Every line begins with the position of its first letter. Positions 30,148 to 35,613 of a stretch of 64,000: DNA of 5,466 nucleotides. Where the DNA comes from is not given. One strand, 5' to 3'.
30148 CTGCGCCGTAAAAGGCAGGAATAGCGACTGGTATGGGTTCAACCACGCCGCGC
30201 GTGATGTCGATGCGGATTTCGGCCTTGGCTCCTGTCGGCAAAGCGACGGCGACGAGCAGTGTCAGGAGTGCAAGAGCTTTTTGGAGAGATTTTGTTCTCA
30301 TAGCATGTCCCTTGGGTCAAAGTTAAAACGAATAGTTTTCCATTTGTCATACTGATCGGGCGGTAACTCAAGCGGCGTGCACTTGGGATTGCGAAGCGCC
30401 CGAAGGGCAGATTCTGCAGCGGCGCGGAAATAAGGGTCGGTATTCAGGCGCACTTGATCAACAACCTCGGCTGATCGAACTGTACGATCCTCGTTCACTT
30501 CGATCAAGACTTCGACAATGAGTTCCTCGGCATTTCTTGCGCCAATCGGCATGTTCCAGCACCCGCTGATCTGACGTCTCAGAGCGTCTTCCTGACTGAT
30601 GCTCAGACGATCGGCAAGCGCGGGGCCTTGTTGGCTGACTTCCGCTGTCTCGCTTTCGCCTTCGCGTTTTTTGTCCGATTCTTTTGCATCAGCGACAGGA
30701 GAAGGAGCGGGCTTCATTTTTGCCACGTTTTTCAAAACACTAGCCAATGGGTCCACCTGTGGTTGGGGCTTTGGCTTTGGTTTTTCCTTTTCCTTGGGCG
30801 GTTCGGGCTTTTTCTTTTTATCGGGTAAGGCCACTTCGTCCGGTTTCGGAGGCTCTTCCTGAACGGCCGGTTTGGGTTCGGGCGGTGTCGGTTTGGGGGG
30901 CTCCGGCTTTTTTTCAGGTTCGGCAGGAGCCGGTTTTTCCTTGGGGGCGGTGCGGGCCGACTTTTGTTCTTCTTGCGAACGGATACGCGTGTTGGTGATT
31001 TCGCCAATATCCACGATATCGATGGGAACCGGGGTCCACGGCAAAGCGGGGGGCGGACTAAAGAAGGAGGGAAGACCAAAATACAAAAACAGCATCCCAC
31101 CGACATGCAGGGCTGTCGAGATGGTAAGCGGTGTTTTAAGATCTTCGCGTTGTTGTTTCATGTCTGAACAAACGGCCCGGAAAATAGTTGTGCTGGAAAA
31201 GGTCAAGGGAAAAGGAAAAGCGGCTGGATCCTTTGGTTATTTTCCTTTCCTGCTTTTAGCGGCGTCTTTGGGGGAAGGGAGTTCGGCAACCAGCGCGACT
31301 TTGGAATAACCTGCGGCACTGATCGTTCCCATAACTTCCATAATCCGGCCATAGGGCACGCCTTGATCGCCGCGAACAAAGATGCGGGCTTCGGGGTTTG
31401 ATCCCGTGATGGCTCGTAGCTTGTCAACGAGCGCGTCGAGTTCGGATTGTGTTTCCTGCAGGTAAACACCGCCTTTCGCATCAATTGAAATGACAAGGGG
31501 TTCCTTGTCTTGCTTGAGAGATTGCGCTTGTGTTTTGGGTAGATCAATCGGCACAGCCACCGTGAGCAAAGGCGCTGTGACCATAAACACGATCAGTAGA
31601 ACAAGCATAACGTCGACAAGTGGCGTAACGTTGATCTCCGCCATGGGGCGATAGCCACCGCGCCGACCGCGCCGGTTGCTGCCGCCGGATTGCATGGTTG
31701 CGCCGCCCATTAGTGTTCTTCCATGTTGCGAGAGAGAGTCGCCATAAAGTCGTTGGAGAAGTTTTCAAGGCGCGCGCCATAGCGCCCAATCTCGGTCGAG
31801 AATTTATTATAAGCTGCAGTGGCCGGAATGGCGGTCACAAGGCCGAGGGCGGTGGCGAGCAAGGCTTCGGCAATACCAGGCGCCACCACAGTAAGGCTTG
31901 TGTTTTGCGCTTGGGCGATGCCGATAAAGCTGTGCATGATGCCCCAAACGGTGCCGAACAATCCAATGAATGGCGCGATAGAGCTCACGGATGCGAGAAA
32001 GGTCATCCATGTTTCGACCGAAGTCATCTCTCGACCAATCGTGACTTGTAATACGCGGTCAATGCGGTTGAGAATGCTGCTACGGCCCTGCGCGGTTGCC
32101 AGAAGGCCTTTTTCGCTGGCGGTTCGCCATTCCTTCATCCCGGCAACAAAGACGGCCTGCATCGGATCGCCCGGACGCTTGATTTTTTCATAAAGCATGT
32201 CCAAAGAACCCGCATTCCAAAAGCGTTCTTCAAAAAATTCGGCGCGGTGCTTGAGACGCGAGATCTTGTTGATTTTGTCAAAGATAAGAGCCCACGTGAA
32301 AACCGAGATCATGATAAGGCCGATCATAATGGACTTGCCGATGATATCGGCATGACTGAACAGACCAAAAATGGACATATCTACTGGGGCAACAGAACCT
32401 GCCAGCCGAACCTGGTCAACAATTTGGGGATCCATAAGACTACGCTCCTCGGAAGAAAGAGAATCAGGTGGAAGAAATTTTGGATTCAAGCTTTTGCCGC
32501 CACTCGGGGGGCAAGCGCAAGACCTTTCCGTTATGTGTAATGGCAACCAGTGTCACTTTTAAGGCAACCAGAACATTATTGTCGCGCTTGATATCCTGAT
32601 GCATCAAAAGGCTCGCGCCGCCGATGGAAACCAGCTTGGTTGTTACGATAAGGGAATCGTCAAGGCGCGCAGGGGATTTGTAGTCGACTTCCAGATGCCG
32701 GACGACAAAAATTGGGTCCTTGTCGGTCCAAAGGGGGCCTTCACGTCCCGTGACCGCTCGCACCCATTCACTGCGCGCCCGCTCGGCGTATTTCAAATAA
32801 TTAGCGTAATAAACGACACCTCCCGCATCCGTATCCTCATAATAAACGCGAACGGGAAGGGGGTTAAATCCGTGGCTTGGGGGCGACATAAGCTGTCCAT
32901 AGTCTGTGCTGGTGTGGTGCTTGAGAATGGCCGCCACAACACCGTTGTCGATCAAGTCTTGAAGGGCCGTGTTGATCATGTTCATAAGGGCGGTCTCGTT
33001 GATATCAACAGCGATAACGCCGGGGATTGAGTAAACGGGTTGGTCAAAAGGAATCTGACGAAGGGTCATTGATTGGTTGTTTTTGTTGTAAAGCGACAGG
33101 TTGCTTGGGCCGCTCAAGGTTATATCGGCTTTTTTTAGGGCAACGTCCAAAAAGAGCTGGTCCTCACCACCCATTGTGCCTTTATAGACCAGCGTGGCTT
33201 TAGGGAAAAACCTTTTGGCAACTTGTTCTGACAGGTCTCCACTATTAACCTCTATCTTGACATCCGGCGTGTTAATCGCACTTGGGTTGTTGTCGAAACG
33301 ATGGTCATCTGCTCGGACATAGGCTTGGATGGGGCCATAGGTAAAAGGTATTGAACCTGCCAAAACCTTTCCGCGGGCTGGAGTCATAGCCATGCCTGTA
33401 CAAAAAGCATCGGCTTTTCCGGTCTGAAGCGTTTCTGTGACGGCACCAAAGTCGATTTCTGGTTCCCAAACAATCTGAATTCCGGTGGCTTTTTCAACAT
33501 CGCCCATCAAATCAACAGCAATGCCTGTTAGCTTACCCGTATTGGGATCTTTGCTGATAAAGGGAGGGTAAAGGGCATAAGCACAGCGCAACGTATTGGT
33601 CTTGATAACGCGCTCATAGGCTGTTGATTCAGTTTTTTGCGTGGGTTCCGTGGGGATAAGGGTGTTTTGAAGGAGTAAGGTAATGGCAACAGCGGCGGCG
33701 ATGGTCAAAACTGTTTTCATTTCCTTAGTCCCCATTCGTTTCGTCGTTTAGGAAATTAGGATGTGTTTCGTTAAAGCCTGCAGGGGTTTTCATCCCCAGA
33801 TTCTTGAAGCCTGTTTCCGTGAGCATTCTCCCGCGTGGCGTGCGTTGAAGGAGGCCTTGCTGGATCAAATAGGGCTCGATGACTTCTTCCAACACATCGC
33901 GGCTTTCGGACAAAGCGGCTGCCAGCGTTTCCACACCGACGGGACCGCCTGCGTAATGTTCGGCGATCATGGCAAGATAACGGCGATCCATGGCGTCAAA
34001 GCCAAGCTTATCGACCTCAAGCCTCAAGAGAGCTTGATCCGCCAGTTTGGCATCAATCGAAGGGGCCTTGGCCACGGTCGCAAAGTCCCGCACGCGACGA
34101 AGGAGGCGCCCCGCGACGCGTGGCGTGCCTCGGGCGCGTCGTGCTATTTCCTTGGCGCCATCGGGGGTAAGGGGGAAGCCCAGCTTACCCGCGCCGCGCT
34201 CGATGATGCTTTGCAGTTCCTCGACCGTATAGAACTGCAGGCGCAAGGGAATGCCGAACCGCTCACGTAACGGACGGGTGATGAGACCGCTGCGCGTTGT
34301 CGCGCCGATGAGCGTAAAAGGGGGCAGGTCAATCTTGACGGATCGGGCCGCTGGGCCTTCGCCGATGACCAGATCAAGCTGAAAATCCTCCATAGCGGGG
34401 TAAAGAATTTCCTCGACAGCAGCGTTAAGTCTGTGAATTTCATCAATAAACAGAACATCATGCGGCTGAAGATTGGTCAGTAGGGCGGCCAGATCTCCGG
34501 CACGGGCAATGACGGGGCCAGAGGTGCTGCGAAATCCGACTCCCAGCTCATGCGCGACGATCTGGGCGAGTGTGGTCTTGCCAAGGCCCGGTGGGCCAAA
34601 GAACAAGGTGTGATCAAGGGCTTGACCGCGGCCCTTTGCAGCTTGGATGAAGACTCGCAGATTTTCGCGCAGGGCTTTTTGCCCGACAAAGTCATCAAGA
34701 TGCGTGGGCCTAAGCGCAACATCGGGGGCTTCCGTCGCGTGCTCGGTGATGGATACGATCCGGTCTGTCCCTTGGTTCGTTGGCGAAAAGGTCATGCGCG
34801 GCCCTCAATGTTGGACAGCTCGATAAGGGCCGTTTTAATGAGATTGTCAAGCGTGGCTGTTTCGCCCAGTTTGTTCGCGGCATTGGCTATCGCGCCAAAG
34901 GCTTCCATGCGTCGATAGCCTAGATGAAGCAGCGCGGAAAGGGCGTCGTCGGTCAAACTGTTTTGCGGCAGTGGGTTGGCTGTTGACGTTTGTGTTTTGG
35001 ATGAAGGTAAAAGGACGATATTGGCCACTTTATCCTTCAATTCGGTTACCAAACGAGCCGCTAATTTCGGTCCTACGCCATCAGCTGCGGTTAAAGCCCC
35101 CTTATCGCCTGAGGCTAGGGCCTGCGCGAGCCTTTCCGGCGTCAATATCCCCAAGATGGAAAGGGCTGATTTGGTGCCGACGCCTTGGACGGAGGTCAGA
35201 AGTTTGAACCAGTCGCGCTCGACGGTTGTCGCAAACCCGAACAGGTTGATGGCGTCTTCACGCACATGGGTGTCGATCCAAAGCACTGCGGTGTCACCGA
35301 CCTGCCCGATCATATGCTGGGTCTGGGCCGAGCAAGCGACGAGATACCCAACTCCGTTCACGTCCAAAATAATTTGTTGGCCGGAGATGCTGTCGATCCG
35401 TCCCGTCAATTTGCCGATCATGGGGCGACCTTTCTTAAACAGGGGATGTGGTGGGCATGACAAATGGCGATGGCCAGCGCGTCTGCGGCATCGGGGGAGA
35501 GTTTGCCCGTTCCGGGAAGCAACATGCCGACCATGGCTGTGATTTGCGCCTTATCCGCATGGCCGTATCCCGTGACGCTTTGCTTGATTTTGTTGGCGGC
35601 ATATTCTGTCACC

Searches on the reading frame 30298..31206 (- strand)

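Call 7: search_protein_families(library=pfam, proteins=[window:30298-31206:-], max_evalue=0.001)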
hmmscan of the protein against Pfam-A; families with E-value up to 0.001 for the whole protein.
window:30298-31206:- (302 aa): 0 families

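Call 42: search_protein_families(library=ncbifam, proteins=[window:30298-31206:-], max_evalue=0.01)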
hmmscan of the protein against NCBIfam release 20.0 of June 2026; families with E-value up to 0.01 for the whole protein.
window:30298-31206:- (302 aa): 2 families
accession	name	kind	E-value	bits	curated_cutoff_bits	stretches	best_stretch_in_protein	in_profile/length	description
TIGR02794.1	tolA_full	equivalog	2.8e-10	40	59.45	1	25-180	2-165/362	cell envelope integrity protein TolA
NF008082.0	PRK10819.1-3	equivalog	0.00022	21.1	265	1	82-183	55-156/242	TonB system transport protein TonB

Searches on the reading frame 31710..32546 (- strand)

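Call 7: search_protein_families(library=pfam, proteins=[window:31710-32546:-], max_evalue=0.001)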
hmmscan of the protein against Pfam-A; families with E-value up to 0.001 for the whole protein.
window:31710-32546:- (278 aa): 1 family
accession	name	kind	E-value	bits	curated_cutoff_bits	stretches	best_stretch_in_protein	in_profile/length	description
PF01618.21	MotA_ExbB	-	2.3e-33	115.1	22.9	1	142-260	18-125/127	MotA/TolQ/ExbB proton channel family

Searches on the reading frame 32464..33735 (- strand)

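Call 8: search_protein_families(library=pfam, proteins=[window:32464-33735:-], max_evalue=0.001)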
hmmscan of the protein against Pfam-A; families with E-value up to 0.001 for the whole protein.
window:32464-33735:- (423 aa): 3 families
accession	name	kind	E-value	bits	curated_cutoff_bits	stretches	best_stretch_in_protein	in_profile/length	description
PF00497.25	SBP_bac_3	-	4.4e-21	75.4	26.4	1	55-274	8-129/132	Bacterial extracellular solute-binding proteins, family 3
PF03061.28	4HBT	-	2.2e-16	60.4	20.6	1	305-390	1-78/79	Thioesterase superfamily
PF13279.12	4HBT_2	-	8.6e-12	46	25.5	1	300-416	4-122/122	Thioesterase-like superfamily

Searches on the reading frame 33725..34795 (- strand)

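Call 8: search_protein_families(library=pfam, proteins=[window:33725-34795:-], max_evalue=0.001)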
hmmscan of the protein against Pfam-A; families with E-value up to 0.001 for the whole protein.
window:33725-34795:- (356 aa): 8 families
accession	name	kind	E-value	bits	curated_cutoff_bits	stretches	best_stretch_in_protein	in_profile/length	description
PF05496.18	RuvB_N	-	1.2e-78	262.8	27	1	28-186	1-159/159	Holliday junction DNA helicase RuvB P-loop domain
PF17864.7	AAA_lid_4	-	4e-29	100.6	27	1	189-262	1-74/74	RuvB AAA lid domain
PF05491.19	RuvB_C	-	3.4e-26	91.4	24.7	1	263-333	1-71/72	RuvB C-terminal winged helix domain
PF00004.35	AAA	-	8.7e-21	75.2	21.2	1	64-184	2-127/131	ATPase family associated with various cellular activities (AAA)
PF07728.20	AAA_5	-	4.5e-07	30.4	22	0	104-179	59-138/139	AAA domain (dynein-related subfamily)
PF06068.19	TIP49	-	0.00011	22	23.8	0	34-90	24-82/347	TIP49 P-loop domain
PF01078.27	Mg_chelatase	-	0.00028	20.8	20.3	0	34-80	3-42/207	Magnesium chelatase, subunit ChlI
PF13401.12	AAA_22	-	0.00054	20.7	27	0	63-84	8-29/130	AAA domain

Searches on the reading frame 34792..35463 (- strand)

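Call 8: search_protein_families(library=pfam, proteins=[window:34792-35463:-], max_evalue=0.001)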
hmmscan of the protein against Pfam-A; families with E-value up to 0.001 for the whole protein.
window:34792-35463:- (223 aa): 3 families
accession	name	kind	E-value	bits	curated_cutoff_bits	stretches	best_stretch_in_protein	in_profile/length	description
PF01330.27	RuvA_N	-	1.5e-18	67.1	23.6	1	15-76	1-61/61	RuvA N terminal domain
PF14520.12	HHH_5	-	5.9e-12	46.3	27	1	86-144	1-57/57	Helix-hairpin-helix domain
PF07499.19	RuvA_C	-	1.4e-08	35.5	24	1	171-217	3-47/47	RuvA, C-terminal domain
